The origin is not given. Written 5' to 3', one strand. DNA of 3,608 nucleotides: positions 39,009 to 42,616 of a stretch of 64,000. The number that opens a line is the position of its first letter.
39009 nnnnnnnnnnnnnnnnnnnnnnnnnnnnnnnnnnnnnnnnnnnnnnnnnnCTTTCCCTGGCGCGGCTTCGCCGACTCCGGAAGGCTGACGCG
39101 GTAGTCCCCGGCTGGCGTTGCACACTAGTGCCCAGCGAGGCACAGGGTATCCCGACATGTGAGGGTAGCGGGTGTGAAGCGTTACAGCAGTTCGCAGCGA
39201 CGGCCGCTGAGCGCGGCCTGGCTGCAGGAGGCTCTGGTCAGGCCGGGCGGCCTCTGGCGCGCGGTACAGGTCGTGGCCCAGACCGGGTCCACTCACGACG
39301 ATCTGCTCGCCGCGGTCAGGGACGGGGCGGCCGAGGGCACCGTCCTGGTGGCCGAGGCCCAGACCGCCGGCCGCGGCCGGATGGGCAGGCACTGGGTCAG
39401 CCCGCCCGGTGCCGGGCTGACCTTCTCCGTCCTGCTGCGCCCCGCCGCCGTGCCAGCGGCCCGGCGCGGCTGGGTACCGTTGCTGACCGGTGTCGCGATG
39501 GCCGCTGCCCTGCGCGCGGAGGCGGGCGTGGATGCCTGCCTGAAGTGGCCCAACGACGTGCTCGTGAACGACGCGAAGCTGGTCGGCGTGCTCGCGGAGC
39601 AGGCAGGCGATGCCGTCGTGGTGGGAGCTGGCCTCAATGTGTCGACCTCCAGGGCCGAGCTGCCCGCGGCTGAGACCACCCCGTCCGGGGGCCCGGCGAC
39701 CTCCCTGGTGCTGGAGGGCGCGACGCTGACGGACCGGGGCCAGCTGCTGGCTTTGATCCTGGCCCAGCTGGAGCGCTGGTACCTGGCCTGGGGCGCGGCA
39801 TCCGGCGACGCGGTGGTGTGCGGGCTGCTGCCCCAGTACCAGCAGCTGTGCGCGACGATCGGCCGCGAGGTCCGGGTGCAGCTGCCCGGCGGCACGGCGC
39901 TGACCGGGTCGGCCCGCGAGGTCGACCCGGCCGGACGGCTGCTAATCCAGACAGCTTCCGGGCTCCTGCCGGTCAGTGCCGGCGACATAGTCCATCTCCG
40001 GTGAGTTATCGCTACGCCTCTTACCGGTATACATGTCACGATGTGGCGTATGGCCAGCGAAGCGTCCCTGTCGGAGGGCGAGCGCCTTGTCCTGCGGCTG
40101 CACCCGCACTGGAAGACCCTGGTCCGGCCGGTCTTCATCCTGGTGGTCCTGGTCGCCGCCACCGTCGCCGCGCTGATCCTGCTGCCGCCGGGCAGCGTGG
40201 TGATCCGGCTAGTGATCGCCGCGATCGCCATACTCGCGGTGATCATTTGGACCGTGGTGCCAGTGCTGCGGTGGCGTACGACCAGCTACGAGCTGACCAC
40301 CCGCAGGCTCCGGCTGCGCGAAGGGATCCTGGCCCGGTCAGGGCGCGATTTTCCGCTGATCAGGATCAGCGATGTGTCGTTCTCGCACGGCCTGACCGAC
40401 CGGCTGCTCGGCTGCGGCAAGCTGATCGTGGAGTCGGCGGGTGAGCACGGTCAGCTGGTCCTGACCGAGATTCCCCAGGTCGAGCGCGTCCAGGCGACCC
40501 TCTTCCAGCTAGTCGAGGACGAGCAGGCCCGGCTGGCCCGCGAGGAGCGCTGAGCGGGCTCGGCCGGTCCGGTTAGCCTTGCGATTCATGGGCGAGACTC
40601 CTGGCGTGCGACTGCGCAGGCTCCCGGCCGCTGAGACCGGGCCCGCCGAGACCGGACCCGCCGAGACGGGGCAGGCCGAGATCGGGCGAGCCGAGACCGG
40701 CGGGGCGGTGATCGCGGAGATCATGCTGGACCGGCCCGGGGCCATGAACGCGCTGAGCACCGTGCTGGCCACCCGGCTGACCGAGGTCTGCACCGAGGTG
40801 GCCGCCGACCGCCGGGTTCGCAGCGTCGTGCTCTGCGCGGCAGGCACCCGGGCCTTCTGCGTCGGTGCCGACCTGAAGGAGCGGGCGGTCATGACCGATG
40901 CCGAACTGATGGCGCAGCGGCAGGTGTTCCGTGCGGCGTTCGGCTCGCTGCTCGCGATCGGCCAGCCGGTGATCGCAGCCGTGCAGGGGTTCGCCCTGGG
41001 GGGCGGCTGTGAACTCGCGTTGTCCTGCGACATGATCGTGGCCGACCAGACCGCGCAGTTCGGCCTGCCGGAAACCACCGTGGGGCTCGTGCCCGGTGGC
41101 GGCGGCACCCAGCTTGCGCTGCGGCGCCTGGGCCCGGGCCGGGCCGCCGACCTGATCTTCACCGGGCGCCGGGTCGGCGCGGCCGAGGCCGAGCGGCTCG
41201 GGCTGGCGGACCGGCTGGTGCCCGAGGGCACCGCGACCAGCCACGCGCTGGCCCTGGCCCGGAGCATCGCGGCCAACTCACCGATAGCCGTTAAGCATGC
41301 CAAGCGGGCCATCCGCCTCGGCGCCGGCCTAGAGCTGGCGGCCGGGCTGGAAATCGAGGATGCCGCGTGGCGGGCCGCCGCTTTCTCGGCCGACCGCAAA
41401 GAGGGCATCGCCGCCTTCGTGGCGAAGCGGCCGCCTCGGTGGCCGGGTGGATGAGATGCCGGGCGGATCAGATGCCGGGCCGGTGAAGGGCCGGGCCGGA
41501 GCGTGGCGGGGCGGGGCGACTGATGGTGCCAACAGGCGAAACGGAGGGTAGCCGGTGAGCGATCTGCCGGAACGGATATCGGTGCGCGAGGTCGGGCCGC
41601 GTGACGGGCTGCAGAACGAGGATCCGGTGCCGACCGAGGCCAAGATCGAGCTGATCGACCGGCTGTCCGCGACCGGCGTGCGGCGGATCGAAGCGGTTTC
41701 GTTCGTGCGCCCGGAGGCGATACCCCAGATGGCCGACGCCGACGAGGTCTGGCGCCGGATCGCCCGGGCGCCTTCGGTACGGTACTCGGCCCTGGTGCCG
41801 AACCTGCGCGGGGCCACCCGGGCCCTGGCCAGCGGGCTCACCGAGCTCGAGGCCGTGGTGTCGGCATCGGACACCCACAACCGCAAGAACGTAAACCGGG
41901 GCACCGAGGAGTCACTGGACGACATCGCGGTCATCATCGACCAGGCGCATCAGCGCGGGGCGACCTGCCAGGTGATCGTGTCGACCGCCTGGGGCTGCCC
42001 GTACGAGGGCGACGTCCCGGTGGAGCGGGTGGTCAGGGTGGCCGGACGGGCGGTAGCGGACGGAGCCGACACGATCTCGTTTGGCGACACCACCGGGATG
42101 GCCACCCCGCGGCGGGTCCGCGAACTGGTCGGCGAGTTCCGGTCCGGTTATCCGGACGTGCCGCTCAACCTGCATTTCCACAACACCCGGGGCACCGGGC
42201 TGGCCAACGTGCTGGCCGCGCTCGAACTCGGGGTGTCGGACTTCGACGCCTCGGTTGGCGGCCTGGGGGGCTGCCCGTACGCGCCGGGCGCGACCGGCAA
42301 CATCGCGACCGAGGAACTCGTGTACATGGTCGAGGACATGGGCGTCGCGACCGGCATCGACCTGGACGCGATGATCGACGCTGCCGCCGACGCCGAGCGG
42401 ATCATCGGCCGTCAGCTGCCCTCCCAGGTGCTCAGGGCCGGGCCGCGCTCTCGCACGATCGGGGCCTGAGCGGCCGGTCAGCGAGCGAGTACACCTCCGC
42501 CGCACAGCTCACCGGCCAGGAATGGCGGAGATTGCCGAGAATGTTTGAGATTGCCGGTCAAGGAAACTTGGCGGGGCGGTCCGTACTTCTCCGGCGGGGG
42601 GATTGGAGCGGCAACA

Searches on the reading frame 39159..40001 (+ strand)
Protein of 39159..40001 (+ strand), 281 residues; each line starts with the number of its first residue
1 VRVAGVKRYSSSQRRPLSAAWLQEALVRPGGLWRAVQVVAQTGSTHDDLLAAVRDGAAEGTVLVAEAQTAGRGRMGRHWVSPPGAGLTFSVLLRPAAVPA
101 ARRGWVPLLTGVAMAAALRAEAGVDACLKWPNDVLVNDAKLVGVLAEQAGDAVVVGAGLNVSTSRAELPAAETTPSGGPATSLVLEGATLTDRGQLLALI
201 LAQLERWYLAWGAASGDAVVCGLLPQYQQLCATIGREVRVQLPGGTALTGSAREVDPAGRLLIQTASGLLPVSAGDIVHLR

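Call 12: search_protein_families(library=pfam, proteins=[window:39159-40001:+])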
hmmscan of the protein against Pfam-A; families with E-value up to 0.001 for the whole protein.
window:39159-40001:+ (281 aa): 2 families
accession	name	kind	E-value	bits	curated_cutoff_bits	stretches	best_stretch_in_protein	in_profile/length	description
PF03099.24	BPL_LplA_LipB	-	1.3e-18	67.7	21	1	57-160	21-133/133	Biotin/lipoate A/B protein ligase family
PF02237.23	BPL_C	-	1.7e-11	44.3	21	1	233-279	1-47/48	Biotin protein ligase C terminal domain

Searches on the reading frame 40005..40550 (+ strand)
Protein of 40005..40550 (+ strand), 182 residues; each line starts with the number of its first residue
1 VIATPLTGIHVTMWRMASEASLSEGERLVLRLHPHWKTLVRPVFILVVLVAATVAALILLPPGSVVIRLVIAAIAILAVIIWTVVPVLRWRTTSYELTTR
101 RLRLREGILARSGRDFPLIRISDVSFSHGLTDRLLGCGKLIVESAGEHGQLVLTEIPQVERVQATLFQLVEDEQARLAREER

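Call 12: search_protein_families(library=pfam, proteins=[window:40005-40550:+])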
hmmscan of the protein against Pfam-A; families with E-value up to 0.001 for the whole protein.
window:40005-40550:+ (182 aa): 1 family
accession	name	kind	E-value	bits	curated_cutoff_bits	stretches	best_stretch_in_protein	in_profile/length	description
PF03703.20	bPH_2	-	4.7e-19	68.9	22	1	90-165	1-77/78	Bacterial PH domain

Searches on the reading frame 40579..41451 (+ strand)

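Call 12: search_protein_families(library=pfam, proteins=[window:40579-41451:+])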
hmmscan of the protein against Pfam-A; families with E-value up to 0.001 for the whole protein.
window:40579-41451:+ (291 aa): 2 families
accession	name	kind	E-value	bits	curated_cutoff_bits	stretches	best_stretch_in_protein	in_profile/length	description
PF00378.25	ECH_1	-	1.3e-59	202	27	1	43-289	4-249/251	Enoyl-CoA hydratase/isomerase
PF16113.10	ECH_2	-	2.9e-36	126.1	27.2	1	47-220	3-178/335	Enoyl-CoA hydratase/isomerase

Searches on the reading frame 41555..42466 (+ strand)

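Call 12: search_protein_families(library=pfam, proteins=[window:41555-42466:+])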
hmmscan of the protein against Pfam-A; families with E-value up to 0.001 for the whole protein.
window:41555-42466:+ (304 aa): 1 family
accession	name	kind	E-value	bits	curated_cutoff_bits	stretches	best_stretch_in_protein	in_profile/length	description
PF00682.25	HMGL-like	-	3.1e-45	155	29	1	9-277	3-257/260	HMGL-like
